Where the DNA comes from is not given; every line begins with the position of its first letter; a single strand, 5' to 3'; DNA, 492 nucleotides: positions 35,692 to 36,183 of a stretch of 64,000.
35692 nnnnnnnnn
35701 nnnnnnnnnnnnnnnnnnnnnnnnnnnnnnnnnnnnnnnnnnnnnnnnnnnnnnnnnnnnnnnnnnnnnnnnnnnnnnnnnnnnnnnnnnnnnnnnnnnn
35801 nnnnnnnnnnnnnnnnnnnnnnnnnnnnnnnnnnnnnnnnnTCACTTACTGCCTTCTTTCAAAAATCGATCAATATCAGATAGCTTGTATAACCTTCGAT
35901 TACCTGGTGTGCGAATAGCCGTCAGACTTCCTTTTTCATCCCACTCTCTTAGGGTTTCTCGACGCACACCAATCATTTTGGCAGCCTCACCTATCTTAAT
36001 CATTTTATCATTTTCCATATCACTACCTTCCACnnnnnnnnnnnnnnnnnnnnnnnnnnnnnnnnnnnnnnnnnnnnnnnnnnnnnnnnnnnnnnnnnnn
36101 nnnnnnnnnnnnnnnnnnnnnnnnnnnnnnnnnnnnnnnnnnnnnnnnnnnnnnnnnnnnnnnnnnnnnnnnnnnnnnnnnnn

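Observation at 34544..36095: TnpB with an orphan MerR-like HTH: a degenerate IS607-like unit, or a domesticated RNA-guided nuclease, inside a phage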

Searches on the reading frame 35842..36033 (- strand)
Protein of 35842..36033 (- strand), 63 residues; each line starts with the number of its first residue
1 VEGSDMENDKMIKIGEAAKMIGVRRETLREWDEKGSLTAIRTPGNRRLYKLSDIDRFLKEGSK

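Call 3: search_protein_families(library=pfam, proteins=[window:35842-36033:-], max_evalue=0.01)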
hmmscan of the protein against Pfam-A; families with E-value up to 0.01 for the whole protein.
window:35842-36033:- (63 aa): 4 families
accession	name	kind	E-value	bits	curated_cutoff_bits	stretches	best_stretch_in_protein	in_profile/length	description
PF00376.29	MerR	-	3.8e-12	46.3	28.2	1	13-49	1-38/38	MerR family regulatory protein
PF13411.12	MerR_1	-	1.4e-10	41.6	21.6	1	13-57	2-46/69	MerR HTH family regulatory protein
PF12728.13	HTH_17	-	1.9e-09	38.1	27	1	13-61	3-50/51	Helix-turn-helix domain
PF23125.1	Xre-MbcA-ParS_M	-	0.0058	16.8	27.8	1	17-47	7-37/51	Antitoxin Xre/MbcA/ParS-like, middle domain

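Call 38: find_homologous_proteins(query=window:35845-36018:-, max_evalue=0.001)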
Query seq(58 aa) (58 aa): 2 proteins with E <= 0.001 among 2 candidates.
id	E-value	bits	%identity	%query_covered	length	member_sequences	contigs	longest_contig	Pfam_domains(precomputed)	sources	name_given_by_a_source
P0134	5.2e-30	119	100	100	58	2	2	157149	PF12728.14,PF00376.30,PF13411.13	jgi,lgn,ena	-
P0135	1.2e-15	74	67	93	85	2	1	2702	PF12728.14,PF00376.30,PF13411.13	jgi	-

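Call 41: find_encoding_contigs(protein=P0135, flank=3000, max_places=4)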
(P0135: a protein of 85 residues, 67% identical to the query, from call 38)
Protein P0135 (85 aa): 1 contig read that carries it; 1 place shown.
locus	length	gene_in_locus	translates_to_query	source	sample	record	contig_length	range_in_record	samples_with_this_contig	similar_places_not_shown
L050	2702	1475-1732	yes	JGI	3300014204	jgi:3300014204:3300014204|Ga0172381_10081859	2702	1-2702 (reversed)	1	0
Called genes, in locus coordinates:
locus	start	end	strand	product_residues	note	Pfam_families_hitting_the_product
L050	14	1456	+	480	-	PF02511:Thy1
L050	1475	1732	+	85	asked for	PF12728:HTH_17, PF13411:MerR_1, PF00376:MerR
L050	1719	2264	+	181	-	-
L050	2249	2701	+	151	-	?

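Call 49: search_protein_representatives(protein=window:35842-36018:-)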
Query: 58 residues. Proteins with E-value up to 0.001 (for the whole library): 3285; up to 1e-10: 134; up to 1e-30: 2. The best 150 are listed.
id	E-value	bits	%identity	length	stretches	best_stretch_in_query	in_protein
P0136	4.8e-49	176.6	37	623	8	2-53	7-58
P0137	2.3e-34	130.7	36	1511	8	7-53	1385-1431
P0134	1.7e-30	118.7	100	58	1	1-58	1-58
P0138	2.0e-30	118.5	38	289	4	3-51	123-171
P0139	3.0e-26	105.4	32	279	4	2-55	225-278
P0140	1.9e-25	102.9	35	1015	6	6-50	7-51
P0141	2.4e-20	87.0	37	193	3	8-54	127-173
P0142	3.1e-20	86.6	39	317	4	7-49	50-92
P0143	7.4e-20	85.5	45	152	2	6-51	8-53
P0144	5.1e-19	82.9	42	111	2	3-56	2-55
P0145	5.4e-19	82.8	35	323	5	4-55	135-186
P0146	4.4e-18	79.9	33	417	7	12-52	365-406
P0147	7.5e-18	79.2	37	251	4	3-58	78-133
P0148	1.1e-17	78.7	44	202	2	2-45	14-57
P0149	1.1e-17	78.7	49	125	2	7-55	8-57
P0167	1.4e-14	69.0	39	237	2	3-55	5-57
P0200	4.3e-13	64.4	41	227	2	4-55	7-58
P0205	8.5e-13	63.5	37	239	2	3-54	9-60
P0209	9.1e-13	63.4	43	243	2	3-52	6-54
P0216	2.1e-12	62.2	42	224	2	6-52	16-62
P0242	2.1e-11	59.1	50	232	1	2-55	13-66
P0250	4.4e-11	58.1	53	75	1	1-53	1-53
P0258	6.4e-11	57.6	56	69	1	5-52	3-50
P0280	1.7e-10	56.2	51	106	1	3-55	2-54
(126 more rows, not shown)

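Call 50: search_protein_families(library=ncbifam, proteins=[window:35842-36018:-, L050:1475-1732:+, L050:1719-2264:+], max_evalue=0.01)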
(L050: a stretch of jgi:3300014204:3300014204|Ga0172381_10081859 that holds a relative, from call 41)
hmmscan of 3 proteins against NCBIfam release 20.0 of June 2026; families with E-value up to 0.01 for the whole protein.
window:35842-36018:- (58 aa): 15 families
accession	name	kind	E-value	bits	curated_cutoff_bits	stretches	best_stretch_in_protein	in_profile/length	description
TIGR01764.1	excise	domain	2.8e-09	37.2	28.8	1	9-54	4-48/49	excisionase family DNA-binding protein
NF033787.1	HTH_BldC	subfamily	6.7e-09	35.5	77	1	7-53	3-49/49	BldC family transcriptional regulator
NF047375.1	HeatShock_HspR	equivalog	3.6e-08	33.3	105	1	6-52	3-49/92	heat shock protein transcriptional repressor HspR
NF033518.0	transpos_IS607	equivalog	1.2e-07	31.5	110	1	11-55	2-46/187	IS607 family transposase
NF052513.1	TransRegCarH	equivalog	0.0001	21.7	400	1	5-52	5-59/274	HTH-type transcriptional repressor CarH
TIGR03453.1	partition_RepA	equivalog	0.00021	20.2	348.45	1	6-51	33-79/387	plasmid partitioning protein RepA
NF007069.0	PRK09514.1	equivalog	0.00025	21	143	1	6-51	1-47/141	Zn(2+)-responsive transcriptional regulator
NF011617.0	PRK15043.1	equivalog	0.00029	20.2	417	1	7-52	4-50/243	HTH-type transcriptional regulator MlrA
TIGR02043.1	ZntR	equivalog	0.00044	20.4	167.95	1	6-51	1-47/131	Zn(2+)-responsive transcriptional regulator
TIGR01950.1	SoxR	equivalog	0.00053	19.7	116.9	1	7-50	2-45/142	redox-sensitive transcriptional activator SoxR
NF047377.1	heat_HspR_dupli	exception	0.00075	19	300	1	9-51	8-50/214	heat shock protein transcriptional repressor HspR, fused homodimer type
TIGR02051.1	MerR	equivalog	0.0017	18.6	150.85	1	8-52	1-46/124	mercury resistance transcriptional regulator MerR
NF053740.1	TransRegTnrAGPos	equivalog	0.0018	18.4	140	1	3-53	9-59/108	hypothetical protein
TIGR02047.1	CadR-PbrR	equivalog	0.0031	17.5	151.45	1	7-51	1-46/127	Cd(II)/Pb(II)-responsive transcriptional regulator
TIGR02044.1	CueR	equivalog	0.004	17.2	147.4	1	8-52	2-47/127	Cu(I)-responsive transcriptional regulator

L050:1475-1732:+ (85 aa): 12 families
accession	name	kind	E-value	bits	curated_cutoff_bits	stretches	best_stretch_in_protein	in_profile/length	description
NF047375.1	HeatShock_HspR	equivalog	6.9e-09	35.6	105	1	31-77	3-49/92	heat shock protein transcriptional repressor HspR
NF033787.1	HTH_BldC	subfamily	7.9e-08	32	77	1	34-78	5-49/49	BldC family transcriptional regulator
NF033518.0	transpos_IS607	equivalog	1.4e-06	28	110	1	36-81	2-47/187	IS607 family transposase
NF052513.1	TransRegCarH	equivalog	4.9e-06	26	400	1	28-78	3-54/274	HTH-type transcriptional repressor CarH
TIGR01764.1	excise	domain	0.00018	21.8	28.8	1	32-78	2-47/49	excisionase family DNA-binding protein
NF047377.1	heat_HspR_dupli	exception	0.00032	20.2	300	1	31-77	126-172/214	heat shock protein transcriptional repressor HspR, fused homodimer type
TIGR02051.1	MerR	equivalog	0.0015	18.8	150.85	1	33-77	1-46/124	mercury resistance transcriptional regulator MerR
NF053740.1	TransRegTnrAGPos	equivalog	0.0025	17.9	140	1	27-78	8-59/108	hypothetical protein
NF011617.0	PRK15043.1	equivalog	0.0044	16.3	417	1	33-77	5-50/243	HTH-type transcriptional regulator MlrA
TIGR02047.1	CadR-PbrR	equivalog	0.0049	16.9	151.45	1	32-77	1-47/127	Cd(II)/Pb(II)-responsive transcriptional regulator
TIGR01950.1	SoxR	equivalog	0.0084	15.9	116.9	0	32-74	2-44/142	redox-sensitive transcriptional activator SoxR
NF007069.0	PRK09514.1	equivalog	0.0094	15.9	143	0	32-77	2-48/141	Zn(2+)-responsive transcriptional regulator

L050:1719-2264:+ (181 aa): 0 families

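Call 51: search_protein_families(library=phrogs, proteins=[window:35842-36018:-, L050:1719-2264:+], max_evalue=0.001)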
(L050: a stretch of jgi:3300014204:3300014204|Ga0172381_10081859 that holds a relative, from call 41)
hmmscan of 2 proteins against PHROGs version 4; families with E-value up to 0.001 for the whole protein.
window:35842-36018:- (58 aa): 12 families
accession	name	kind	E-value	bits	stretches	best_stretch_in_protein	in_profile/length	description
phrog_11671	-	unknown function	1.8e-09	38.8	1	4-50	5-52/146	-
phrog_66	-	integration and excision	2.6e-09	38.2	1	1-56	88-143/412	excisionase and transcriptional regulator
phrog_6620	-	integration and excision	5.1e-09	37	1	6-55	1-51/201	transposase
phrog_1729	-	unknown function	2.2e-06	28.8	1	10-53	96-138/142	-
phrog_2474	-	transcription regulation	2.3e-06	28.5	1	4-51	46-94/118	MerR-like transcriptional regulator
phrog_57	-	head and packaging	5.6e-05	24.1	1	2-54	8-60/199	terminase small subunit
phrog_597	-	DNA, RNA and nucleotide metabolism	0.00019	22.5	1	2-55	108-163/200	DNA binding protein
phrog_15534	-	DNA, RNA and nucleotide metabolism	0.00021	22.8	1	3-56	40-91/93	HTH DNA binding protein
phrog_7338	-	unknown function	0.00033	21.9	1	2-57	26-81/87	-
phrog_5866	-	unknown function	0.00046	21.3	1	7-55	40-89/98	-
phrog_668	-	DNA, RNA and nucleotide metabolism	0.00069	20.3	1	3-55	60-112/181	HTH DNA binding protein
phrog_19880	-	transcription regulation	0.00089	20.5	1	4-51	70-117/136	transcriptional regulator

L050:1719-2264:+ (181 aa): 0 families

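Call 52: search_protein_families(library=pfam, proteins=[P0242, P0148, P0167, P0200, P0205, P0209, P0216, P0250, P0258, P0280], max_evalue=0.001)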
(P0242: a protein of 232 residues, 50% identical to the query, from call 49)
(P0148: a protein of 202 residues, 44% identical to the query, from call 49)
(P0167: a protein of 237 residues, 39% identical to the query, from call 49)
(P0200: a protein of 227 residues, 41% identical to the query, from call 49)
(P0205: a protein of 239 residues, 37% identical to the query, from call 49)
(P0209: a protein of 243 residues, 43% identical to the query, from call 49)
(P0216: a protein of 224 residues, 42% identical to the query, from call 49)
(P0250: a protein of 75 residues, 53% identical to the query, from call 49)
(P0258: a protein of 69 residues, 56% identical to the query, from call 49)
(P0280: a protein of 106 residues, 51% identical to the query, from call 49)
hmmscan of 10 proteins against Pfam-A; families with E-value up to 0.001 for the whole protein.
P0242 (232 aa): 3 families
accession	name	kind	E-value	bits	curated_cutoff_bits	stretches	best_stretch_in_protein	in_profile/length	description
PF00376.29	MerR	-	4.4e-12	46.1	28.2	1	19-55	1-38/38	MerR family regulatory protein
PF12728.13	HTH_17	-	2.2e-09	37.9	27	1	17-65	1-48/51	Helix-turn-helix domain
PF13411.12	MerR_1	-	3.8e-09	37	21.6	1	19-63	2-46/69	MerR HTH family regulatory protein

P0148 (202 aa): 11 families
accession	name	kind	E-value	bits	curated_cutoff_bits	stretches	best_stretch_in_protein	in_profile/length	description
PF00376.29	MerR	-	6.8e-30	103.1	28.2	2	20-56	1-38/38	MerR family regulatory protein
PF13411.12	MerR_1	-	1.7e-18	66.9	21.6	2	20-57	2-39/69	MerR HTH family regulatory protein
PF12728.13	HTH_17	-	2.5e-12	47.3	27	1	20-58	3-40/51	Helix-turn-helix domain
PF13518.12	HTH_28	-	1.2e-06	28.9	25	0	20-40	14-34/52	Helix-turn-helix domain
PF07825.17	Exc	-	5.2e-05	23.6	23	0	31-47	18-34/77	Excisionase-like protein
PF01381.28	HTH_3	-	0.00035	21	23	0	22-43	13-33/55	Helix-turn-helix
PF01527.26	HTH_Tnp_1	-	0.00036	21.1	24.1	0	19-41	24-46/75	Transposase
PF13384.12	HTH_23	-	0.00039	20.6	24.6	0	19-38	18-37/50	Homeodomain-like domain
PF02954.25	HTH_8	-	0.00069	19.7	22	0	21-37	21-37/42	Bacterial regulatory protein, Fis family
PF13551.12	HTH_29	-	0.0008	19.9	28.1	0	19-38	12-32/64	Winged helix-turn helix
PF13542.12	HTH_Tnp_ISL3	-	0.001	19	27.4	0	21-38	29-46/51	Helix-turn-helix domain of transposase family ISL3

P0167 (237 aa): 9 families
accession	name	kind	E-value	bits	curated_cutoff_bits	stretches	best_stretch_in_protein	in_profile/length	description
PF00376.29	MerR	-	8.6e-27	93.1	28.2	2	10-46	1-38/38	MerR family regulatory protein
PF13411.12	MerR_1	-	8.9e-19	67.8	21.6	2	10-55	2-47/69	MerR HTH family regulatory protein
PF12728.13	HTH_17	-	1.4e-18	67.3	27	2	8-55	1-47/51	Helix-turn-helix domain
PF01527.26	HTH_Tnp_1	-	7.9e-06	26.4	24.1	0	85-124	26-66/75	Transposase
PF02954.25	HTH_8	-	0.00017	21.7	22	0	11-26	21-36/42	Bacterial regulatory protein, Fis family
PF13518.12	HTH_28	-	0.00018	22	25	0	85-105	15-35/52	Helix-turn-helix domain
PF10668.15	Phage_terminase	-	0.00022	21.3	22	0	81-107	21-47/67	Phage terminase small subunit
PF21321.3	HTH_66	-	0.00031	21.5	24.3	0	86-109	6-29/83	Putative DNA-binding HTH domain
PF23125.1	Xre-MbcA-ParS_M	-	0.00052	20.1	27.8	0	89-119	8-37/51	Antitoxin Xre/MbcA/ParS-like, middle domain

P0200 (227 aa): 9 families
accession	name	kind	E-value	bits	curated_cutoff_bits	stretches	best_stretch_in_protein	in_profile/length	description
PF00376.29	MerR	-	5e-24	84.3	28.2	2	69-105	1-38/38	MerR family regulatory protein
PF13411.12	MerR_1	-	2.8e-20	72.6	21.6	2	69-113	2-46/69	MerR HTH family regulatory protein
PF12728.13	HTH_17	-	6.1e-19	68.5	27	2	10-58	2-49/51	Helix-turn-helix domain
PF13551.12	HTH_29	-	2.2e-05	24.9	28.1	0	11-51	14-60/64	Winged helix-turn helix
PF13384.12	HTH_23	-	3.1e-05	24.1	24.6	0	65-87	15-37/50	Homeodomain-like domain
PF01527.26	HTH_Tnp_1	-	6.6e-05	23.5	24.1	0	54-92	10-48/75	Transposase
PF13518.12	HTH_28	-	8.3e-05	23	25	0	11-30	14-33/52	Helix-turn-helix domain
PF02954.25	HTH_8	-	0.00033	20.8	22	0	12-27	21-36/42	Bacterial regulatory protein, Fis family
PF13542.12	HTH_Tnp_ISL3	-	0.00056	19.8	27.4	0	54-89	15-48/51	Helix-turn-helix domain of transposase family ISL3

P0205 (239 aa): 11 families
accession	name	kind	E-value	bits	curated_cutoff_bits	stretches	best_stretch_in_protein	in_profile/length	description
PF00376.29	MerR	-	1.3e-29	102.2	28.2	2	15-50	2-38/38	MerR family regulatory protein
PF13411.12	MerR_1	-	2.5e-25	88.8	21.6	2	13-58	1-46/69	MerR HTH family regulatory protein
PF12728.13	HTH_17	-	2.4e-16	60.2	27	2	81-131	2-51/51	Helix-turn-helix domain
PF01527.26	HTH_Tnp_1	-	1.1e-09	38.8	24.1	0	78-104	21-47/75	Transposase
PF02954.25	HTH_8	-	2.3e-08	34.1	22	0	15-30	21-36/42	Bacterial regulatory protein, Fis family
PF13384.12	HTH_23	-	1.5e-07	31.4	24.6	0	13-32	18-37/50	Homeodomain-like domain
PF13518.12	HTH_28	-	2.7e-06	27.8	25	0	13-34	13-34/52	Helix-turn-helix domain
PF01381.28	HTH_3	-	8.2e-06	26.2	23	0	77-102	6-31/55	Helix-turn-helix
PF13551.12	HTH_29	-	1.1e-05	25.9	28.1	0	79-100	12-32/64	Winged helix-turn helix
PF13556.12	HTH_30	-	3.9e-05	23.8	27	0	15-30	15-30/59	PucR C-terminal helix-turn-helix domain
PF21321.3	HTH_66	-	0.00066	20.5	24.3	0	81-101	3-23/83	Putative DNA-binding HTH domain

P0209 (243 aa): 11 families
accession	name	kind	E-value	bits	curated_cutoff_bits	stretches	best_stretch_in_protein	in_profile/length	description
PF00376.29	MerR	-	3.9e-26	91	28.2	2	10-46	1-38/38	MerR family regulatory protein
PF13411.12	MerR_1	-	9.1e-18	64.6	21.6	2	9-55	1-47/69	MerR HTH family regulatory protein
PF12728.13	HTH_17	-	3.7e-14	53.2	27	1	10-57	3-49/51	Helix-turn-helix domain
PF13518.12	HTH_28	-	6.3e-07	29.8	25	0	64-86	13-34/52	Helix-turn-helix domain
PF13384.12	HTH_23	-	1.4e-06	28.4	24.6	0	64-84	17-37/50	Homeodomain-like domain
PF02954.25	HTH_8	-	1.1e-05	25.4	22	0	67-83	21-37/42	Bacterial regulatory protein, Fis family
PF02042.20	RWP-RK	-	1.2e-05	25.5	29.3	0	62-84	10-32/49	RWP-RK domain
PF13542.12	HTH_Tnp_ISL3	-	2.8e-05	23.9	27.4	0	64-86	27-48/51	Helix-turn-helix domain of transposase family ISL3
PF01527.26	HTH_Tnp_1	-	3.8e-05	24.3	24.1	0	62-87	21-46/75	Transposase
PF13551.12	HTH_29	-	4.9e-05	23.8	28.1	0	65-84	12-32/64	Winged helix-turn helix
PF08822.17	DUF1804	-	0.00037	20.9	29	0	63-89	18-44/164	Protein of unknown function (DUF1804)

P0216 (224 aa): 14 families
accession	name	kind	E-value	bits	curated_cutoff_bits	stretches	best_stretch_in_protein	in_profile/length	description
PF00376.29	MerR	-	6.6e-21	74.3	28.2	2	19-54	2-38/38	MerR family regulatory protein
PF13411.12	MerR_1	-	2e-19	69.9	21.6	2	18-68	2-52/69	MerR HTH family regulatory protein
PF12728.13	HTH_17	-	5.7e-18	65.3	27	2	19-63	4-47/51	Helix-turn-helix domain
PF13384.12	HTH_23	-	1.4e-07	31.6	24.6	0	17-36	18-37/50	Homeodomain-like domain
PF02954.25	HTH_8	-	1.1e-06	28.7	22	0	67-86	18-37/42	Bacterial regulatory protein, Fis family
PF13542.12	HTH_Tnp_ISL3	-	1.6e-06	28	27.4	0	66-87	26-46/51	Helix-turn-helix domain of transposase family ISL3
PF08220.18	HTH_DeoR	-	2.4e-06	27.6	21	0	59-86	6-33/57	DeoR-like helix-turn-helix domain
PF02042.20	RWP-RK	-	3e-06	27.5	29.3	0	61-88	6-33/49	RWP-RK domain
PF20432.4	Xre-like-HTH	-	4e-06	27.5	25.8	0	59-104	15-59/63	Antitoxin Xre-like helix-turn-helix domain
PF13518.12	HTH_28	-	1.5e-05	25.4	25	0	18-37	14-33/52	Helix-turn-helix domain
PF13338.12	AbiEi_4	-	1.9e-05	25.1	25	0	68-94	14-39/49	Transcriptional regulator, AbiEi antitoxin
PF13551.12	HTH_29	-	4.1e-05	24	28.1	0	67-87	13-32/64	Winged helix-turn helix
PF01381.28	HTH_3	-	0.00024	21.5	23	0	65-87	7-29/55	Helix-turn-helix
PF01527.26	HTH_Tnp_1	-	0.00096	19.8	24.1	0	51-87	5-43/75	Transposase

P0250 (75 aa): 4 families
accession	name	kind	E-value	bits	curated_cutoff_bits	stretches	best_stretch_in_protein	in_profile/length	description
PF00376.29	MerR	-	8.1e-16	58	28.2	1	8-44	1-38/38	MerR family regulatory protein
PF13411.12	MerR_1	-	6.9e-13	49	21.6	1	8-53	2-47/69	MerR HTH family regulatory protein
PF12728.13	HTH_17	-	1.2e-10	41.9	27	1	8-54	3-48/51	Helix-turn-helix domain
PF01527.26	HTH_Tnp_1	-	6e-05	23.6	24.1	0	6-73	23-71/75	Transposase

P0258 (69 aa): 4 families
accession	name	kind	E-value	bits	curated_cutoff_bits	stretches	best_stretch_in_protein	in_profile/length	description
PF00376.29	MerR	-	4.8e-14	52.3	28.2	1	6-42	1-38/38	MerR family regulatory protein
PF13411.12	MerR_1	-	1.1e-11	45.1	21.6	1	6-52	2-48/69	MerR HTH family regulatory protein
PF12728.13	HTH_17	-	4.6e-08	33.6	27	1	4-49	1-45/51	Helix-turn-helix domain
PF01527.26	HTH_Tnp_1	-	0.00082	20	24.1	1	5-27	24-46/75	Transposase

P0280 (106 aa): 3 families
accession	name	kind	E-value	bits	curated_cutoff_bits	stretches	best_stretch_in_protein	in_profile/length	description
PF13411.12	MerR_1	-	4.9e-12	46.2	21.6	1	7-52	2-47/69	MerR HTH family regulatory protein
PF00376.29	MerR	-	7.9e-12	45.2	28.2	1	7-43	1-38/38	MerR family regulatory protein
PF12728.13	HTH_17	-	6e-10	39.7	27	1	6-51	2-46/51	Helix-turn-helix domain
